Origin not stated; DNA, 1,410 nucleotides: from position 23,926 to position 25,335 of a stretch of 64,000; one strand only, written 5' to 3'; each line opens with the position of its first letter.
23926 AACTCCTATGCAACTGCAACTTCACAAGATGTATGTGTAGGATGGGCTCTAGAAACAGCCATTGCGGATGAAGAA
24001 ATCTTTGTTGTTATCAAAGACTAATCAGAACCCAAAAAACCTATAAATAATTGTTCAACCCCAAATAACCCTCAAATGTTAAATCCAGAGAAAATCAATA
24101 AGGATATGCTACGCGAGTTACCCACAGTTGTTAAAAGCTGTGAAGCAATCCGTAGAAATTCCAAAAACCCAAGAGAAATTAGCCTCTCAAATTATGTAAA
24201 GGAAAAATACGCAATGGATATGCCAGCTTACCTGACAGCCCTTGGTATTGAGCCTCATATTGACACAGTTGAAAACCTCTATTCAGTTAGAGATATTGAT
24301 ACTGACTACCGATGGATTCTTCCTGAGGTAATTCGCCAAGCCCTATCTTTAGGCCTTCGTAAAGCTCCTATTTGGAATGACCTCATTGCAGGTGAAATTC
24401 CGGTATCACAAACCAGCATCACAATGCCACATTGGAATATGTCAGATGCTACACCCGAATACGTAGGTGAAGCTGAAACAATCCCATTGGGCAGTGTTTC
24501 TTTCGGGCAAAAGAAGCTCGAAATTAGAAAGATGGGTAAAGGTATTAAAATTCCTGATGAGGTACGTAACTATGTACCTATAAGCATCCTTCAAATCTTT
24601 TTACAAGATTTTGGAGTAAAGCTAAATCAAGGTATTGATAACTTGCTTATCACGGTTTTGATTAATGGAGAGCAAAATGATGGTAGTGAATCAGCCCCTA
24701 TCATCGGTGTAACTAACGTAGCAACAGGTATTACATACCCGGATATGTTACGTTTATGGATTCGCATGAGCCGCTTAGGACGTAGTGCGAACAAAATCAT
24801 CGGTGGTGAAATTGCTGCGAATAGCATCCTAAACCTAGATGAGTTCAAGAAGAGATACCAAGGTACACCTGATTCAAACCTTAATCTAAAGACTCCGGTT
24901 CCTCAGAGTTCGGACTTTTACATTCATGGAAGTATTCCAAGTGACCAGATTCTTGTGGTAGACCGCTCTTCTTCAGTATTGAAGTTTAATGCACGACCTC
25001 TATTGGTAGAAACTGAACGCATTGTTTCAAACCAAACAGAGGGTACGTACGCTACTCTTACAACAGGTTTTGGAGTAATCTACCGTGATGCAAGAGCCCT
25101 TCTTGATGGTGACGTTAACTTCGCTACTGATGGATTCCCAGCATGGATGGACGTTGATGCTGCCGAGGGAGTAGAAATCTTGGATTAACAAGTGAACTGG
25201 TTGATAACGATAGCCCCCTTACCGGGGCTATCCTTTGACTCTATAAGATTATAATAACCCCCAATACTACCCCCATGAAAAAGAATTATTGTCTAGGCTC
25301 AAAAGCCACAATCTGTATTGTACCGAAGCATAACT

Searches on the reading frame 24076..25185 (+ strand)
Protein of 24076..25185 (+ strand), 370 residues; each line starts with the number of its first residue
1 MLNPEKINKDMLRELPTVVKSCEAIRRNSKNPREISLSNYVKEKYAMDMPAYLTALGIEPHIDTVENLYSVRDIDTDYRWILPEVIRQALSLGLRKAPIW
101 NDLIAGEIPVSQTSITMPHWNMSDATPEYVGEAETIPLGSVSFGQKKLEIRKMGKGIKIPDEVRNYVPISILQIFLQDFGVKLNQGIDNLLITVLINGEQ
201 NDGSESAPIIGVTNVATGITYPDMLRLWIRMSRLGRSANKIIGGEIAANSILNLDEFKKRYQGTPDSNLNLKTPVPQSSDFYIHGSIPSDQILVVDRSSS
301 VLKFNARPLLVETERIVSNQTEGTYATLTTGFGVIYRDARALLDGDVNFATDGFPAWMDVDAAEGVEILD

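Call 10: search_protein_families(library=phrogs, proteins=[window:24076-25185:+], max_evalue=0.00001)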
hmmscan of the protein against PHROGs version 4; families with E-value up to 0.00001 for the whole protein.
window:24076-25185:+ (370 aa): 3 families
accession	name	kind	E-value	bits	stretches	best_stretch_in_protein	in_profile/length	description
phrog_3922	-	head and packaging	3.1e-31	109.9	1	79-344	82-358/362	major head protein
phrog_10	-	head and packaging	1.1e-08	35.5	1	105-197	391-484/752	major head protein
phrog_544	-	head and packaging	1.5e-06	28.9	1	113-201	47-134/282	major head protein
